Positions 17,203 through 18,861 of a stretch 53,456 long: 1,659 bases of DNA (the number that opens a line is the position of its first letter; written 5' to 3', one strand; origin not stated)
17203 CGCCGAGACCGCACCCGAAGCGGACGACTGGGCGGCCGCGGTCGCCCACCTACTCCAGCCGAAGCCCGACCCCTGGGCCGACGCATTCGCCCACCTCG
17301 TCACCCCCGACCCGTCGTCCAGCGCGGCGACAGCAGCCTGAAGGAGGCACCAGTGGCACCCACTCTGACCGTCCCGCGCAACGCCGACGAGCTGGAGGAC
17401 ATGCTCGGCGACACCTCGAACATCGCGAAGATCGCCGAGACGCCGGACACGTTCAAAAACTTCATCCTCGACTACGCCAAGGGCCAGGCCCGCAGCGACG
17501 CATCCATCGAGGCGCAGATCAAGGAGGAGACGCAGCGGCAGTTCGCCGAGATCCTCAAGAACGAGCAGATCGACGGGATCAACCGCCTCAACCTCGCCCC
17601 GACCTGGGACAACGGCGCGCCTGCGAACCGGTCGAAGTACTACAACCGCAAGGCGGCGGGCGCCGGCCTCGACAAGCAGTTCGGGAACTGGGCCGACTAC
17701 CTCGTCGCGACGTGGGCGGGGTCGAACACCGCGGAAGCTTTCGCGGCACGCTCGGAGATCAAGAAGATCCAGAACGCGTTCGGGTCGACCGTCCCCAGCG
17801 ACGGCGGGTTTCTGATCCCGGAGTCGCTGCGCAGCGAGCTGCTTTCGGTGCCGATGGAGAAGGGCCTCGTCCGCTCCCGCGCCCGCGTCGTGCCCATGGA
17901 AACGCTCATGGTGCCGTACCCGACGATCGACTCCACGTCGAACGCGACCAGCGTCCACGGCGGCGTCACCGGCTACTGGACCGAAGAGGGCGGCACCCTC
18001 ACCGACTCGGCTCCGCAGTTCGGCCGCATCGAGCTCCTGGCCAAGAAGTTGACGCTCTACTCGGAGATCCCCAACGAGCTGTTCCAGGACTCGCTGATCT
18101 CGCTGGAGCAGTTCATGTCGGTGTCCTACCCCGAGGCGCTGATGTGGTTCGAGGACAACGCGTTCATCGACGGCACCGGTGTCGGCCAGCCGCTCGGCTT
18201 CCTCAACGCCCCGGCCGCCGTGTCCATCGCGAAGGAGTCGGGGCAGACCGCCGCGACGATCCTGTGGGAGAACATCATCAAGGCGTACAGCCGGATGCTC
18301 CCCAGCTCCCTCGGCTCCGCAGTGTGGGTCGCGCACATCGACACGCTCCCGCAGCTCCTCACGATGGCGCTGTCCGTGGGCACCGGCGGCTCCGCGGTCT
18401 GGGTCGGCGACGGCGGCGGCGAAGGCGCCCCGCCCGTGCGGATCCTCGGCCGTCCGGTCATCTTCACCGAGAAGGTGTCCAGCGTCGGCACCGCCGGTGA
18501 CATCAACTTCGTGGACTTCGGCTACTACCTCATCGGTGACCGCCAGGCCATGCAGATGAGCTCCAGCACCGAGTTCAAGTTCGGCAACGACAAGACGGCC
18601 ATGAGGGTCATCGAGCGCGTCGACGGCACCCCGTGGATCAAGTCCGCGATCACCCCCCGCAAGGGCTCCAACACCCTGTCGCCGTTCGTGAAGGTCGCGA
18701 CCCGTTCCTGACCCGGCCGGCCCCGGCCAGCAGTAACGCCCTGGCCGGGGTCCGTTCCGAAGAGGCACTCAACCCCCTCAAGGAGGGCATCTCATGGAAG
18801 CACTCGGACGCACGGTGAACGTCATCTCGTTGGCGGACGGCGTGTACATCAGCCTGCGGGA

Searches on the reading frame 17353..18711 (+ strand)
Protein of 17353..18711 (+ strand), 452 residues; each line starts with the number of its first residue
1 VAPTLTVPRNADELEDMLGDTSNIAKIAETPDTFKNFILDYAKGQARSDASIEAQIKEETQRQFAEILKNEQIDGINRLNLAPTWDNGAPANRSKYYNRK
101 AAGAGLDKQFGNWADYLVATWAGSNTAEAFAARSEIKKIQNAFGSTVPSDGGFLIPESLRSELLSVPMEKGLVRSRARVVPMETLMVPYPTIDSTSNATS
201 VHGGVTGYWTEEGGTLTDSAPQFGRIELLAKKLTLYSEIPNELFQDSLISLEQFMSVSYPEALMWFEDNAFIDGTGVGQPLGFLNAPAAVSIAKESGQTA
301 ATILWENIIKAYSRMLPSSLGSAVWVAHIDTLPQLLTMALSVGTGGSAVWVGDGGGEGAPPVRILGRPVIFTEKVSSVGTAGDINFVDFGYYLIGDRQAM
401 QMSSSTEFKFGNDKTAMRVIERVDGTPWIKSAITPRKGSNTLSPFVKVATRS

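Call 25: search_protein_families(library=pfam, proteins=[window:17353-18711:+], max_evalue=0.01)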
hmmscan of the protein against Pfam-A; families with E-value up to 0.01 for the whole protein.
window:17353-18711:+ (452 aa): 1 family
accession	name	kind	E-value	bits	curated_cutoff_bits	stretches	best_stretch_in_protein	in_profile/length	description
PF05065.19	Phage_capsid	-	6.6e-53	180.4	24.2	1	151-435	1-277/280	Phage capsid family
